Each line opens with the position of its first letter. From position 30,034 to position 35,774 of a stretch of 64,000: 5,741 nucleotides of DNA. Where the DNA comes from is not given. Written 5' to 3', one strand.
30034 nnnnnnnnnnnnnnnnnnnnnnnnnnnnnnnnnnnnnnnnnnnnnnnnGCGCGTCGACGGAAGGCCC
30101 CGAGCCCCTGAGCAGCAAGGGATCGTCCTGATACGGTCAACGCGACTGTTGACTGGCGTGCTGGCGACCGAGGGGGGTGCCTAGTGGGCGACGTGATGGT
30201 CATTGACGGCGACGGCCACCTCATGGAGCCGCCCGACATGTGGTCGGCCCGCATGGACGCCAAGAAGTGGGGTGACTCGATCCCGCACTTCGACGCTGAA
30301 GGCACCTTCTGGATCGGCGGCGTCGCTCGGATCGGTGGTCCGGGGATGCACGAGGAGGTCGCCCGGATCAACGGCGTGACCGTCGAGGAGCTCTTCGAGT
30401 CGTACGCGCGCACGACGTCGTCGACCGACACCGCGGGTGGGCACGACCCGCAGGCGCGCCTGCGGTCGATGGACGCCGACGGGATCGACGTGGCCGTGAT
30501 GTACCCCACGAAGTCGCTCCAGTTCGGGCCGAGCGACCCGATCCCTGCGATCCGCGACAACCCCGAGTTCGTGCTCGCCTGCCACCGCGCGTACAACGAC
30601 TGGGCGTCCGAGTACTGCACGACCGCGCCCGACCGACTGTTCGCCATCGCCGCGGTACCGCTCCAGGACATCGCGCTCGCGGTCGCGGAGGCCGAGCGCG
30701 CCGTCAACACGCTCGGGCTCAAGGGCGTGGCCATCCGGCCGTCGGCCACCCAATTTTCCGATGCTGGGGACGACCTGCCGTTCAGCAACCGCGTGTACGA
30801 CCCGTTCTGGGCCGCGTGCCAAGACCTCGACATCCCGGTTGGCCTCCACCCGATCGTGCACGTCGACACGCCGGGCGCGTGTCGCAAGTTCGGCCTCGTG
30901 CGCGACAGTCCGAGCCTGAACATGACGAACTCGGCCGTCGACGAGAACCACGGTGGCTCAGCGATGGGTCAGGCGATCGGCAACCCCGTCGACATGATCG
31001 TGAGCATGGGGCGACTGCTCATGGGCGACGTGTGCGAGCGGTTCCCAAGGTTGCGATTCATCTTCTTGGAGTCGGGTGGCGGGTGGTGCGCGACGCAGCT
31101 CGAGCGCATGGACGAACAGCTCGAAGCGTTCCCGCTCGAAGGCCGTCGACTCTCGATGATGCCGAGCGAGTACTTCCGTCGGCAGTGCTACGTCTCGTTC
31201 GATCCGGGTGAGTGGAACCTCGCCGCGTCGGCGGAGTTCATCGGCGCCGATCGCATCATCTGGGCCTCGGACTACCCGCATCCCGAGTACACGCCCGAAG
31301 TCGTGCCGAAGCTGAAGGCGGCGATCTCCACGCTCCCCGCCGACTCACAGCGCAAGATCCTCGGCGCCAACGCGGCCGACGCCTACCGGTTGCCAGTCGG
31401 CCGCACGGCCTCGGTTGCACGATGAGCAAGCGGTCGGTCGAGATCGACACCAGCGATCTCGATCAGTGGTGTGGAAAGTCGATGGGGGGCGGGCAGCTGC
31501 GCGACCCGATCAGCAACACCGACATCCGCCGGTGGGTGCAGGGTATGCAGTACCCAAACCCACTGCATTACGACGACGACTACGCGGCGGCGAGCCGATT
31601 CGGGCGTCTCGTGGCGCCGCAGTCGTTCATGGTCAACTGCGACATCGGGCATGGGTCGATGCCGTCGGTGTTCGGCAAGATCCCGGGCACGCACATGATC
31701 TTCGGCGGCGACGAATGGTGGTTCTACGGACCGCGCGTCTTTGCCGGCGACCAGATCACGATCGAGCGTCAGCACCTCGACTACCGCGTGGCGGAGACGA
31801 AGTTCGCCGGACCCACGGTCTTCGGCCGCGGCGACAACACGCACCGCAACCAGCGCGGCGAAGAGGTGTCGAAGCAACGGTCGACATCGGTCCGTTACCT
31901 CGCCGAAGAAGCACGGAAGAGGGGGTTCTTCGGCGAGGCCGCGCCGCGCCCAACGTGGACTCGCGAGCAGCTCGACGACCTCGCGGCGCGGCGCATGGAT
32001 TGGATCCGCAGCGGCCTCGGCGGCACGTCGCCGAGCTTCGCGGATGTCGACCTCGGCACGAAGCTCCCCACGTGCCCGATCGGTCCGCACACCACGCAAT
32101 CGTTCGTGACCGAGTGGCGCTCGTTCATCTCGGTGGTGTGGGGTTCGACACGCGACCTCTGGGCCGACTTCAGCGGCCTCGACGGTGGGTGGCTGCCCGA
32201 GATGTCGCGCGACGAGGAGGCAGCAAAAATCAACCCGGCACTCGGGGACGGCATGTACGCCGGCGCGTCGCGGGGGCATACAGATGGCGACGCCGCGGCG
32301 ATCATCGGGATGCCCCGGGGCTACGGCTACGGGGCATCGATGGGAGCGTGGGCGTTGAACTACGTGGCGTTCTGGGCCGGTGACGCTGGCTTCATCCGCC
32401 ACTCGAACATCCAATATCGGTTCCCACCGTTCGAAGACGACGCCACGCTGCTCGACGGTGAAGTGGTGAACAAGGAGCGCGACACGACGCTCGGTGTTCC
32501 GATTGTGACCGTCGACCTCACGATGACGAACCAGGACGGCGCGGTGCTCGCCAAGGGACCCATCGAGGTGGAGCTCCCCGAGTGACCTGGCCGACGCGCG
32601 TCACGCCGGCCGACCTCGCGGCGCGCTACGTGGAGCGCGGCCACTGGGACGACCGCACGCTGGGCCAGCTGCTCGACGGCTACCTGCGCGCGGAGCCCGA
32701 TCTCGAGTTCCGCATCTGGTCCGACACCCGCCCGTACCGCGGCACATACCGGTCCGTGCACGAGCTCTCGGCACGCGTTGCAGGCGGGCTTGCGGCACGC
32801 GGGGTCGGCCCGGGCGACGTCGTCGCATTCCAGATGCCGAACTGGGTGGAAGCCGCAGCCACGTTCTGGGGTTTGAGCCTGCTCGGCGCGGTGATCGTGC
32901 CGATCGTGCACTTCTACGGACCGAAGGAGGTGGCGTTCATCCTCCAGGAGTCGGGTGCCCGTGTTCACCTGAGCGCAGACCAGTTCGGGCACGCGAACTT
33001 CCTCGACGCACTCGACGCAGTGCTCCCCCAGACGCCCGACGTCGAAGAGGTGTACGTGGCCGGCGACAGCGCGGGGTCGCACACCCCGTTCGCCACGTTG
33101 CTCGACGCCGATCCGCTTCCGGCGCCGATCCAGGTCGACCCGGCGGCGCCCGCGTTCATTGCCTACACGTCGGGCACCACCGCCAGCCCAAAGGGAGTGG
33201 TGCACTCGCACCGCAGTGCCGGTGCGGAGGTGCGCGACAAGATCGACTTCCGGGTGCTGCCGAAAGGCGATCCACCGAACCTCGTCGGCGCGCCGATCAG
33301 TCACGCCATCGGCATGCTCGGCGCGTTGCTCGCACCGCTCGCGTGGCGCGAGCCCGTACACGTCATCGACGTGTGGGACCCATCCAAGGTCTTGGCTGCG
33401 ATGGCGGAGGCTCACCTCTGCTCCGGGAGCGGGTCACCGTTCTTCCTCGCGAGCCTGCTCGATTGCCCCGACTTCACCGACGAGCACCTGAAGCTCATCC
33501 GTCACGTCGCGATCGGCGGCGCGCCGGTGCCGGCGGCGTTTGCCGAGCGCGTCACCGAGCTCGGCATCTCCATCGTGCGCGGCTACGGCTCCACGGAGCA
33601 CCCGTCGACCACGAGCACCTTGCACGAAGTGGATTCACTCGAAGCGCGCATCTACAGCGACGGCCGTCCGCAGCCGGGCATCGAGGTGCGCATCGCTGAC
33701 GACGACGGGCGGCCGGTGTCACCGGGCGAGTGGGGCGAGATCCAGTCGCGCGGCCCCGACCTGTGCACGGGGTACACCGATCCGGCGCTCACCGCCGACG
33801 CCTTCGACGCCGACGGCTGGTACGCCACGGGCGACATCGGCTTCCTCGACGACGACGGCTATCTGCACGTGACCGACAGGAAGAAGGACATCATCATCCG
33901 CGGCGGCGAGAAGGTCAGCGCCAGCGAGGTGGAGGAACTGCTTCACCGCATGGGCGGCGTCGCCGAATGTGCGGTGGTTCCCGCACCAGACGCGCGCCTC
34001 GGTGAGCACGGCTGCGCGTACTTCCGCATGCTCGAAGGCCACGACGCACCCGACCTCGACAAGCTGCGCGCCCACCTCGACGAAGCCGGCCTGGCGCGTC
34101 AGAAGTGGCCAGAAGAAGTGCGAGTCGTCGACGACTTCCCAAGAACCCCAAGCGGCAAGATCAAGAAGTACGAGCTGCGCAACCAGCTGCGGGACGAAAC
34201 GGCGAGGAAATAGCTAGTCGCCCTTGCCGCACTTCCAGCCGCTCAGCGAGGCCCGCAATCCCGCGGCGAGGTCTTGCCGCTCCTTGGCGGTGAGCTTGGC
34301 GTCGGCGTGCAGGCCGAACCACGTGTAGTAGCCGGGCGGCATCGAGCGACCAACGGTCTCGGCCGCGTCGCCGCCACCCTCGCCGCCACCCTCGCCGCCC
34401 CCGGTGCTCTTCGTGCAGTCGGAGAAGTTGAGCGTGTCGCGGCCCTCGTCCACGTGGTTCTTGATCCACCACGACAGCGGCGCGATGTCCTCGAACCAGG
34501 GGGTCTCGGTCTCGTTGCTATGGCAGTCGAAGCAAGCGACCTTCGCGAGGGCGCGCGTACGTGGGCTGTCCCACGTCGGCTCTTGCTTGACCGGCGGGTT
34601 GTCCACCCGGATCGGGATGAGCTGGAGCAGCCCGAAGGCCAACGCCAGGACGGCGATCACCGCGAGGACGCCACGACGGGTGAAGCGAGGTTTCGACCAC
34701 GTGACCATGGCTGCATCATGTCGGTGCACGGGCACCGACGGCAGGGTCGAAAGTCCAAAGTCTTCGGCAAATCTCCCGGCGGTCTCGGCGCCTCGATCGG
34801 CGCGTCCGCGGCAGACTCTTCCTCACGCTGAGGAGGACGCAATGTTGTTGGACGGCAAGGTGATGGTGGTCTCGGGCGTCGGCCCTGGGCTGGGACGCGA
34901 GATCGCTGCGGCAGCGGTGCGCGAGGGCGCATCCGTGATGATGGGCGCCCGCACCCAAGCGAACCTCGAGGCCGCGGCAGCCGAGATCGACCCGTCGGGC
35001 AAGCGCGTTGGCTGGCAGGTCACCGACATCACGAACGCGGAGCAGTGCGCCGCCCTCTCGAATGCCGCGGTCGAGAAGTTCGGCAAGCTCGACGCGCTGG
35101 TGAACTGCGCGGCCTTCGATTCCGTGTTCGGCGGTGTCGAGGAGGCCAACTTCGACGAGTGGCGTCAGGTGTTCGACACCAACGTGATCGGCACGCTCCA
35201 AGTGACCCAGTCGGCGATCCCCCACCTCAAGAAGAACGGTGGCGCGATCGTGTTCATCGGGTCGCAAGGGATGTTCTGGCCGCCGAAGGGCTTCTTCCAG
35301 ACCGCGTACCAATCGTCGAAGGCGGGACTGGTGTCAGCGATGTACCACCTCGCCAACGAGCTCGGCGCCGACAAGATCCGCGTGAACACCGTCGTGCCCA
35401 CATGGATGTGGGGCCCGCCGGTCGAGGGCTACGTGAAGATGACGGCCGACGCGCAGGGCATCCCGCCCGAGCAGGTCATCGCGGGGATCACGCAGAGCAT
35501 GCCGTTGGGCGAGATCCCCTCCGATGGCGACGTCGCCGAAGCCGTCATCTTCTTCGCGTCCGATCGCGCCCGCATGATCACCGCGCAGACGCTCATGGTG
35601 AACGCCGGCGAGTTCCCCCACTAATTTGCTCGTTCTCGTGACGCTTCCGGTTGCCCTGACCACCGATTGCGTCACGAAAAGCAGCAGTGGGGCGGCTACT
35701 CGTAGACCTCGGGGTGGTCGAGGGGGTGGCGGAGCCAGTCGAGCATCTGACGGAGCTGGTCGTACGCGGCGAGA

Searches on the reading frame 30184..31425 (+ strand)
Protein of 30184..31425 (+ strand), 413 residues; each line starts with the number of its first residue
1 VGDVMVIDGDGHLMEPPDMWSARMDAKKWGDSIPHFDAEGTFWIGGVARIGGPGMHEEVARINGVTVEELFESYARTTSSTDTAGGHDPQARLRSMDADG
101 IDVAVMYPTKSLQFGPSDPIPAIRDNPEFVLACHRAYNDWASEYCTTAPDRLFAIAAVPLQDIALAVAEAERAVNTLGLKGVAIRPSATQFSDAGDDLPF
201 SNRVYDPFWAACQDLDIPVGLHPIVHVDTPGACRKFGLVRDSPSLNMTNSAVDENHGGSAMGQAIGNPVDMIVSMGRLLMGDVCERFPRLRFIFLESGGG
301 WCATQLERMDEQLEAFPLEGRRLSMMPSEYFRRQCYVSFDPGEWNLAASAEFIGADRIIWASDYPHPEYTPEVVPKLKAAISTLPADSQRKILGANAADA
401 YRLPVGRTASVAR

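Call 25: search_protein_families(library=pfam, proteins=[window:30184-31425:+], max_evalue=0.0001)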
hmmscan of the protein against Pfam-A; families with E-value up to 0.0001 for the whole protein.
window:30184-31425:+ (413 aa): 1 family
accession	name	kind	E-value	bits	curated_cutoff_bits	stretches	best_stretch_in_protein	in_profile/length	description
PF04909.20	Amidohydro_2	-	3.9e-38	132.3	26.4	1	7-403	1-289/289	Amidohydrolase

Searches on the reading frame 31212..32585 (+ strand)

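Call 25: search_protein_families(library=pfam, proteins=[window:31212-32585:+], max_evalue=0.0001)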
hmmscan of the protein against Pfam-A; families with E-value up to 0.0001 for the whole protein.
window:31212-32585:+ (457 aa): 1 family
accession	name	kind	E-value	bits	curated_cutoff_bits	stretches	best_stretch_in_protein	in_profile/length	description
PF13452.11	FAS1_DH_region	-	1.6e-24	86.9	22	1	87-221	3-131/132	FAS1-like, dehydratase domain region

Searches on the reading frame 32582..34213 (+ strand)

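Call 25: search_protein_families(library=pfam, proteins=[window:32582-34213:+], max_evalue=0.0001)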
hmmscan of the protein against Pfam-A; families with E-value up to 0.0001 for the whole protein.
window:32582-34213:+ (543 aa): 2 families
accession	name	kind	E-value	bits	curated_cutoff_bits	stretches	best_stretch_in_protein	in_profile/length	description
PF00501.34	AMP-binding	-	4.7e-65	220.3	29.9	1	41-398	11-383/384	AMP-binding enzyme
PF13193.12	AMP-binding_C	-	1.4e-13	52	24.5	1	449-526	1-76/76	AMP-binding enzyme C-terminal domain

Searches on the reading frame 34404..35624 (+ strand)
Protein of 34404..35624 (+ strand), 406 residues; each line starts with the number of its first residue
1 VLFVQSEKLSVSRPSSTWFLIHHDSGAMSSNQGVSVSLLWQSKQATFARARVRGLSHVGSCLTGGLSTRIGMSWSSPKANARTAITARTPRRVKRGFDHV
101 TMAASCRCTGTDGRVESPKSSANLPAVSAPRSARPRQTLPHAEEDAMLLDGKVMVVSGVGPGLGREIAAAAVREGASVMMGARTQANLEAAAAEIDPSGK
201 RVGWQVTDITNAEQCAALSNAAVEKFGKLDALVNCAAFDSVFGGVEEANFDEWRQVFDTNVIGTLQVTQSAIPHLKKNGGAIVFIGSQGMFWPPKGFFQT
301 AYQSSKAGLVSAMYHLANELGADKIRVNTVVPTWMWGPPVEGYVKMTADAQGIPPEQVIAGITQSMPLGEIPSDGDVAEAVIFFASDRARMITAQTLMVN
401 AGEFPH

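Call 25: search_protein_families(library=pfam, proteins=[window:34404-35624:+], max_evalue=0.0001)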
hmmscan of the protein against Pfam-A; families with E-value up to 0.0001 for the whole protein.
window:34404-35624:+ (406 aa): 3 families
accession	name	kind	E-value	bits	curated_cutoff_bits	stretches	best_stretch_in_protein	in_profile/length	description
PF13561.12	adh_short_C2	-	1.8e-44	152.5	27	1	159-402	2-234/236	Enoyl-(Acyl carrier protein) reductase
PF00106.31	adh_short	-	3.4e-41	141.3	26.6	1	152-334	1-181/195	short chain dehydrogenase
PF08659.16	KR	-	3.2e-08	34.2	22.6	1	154-292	3-141/180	KR domain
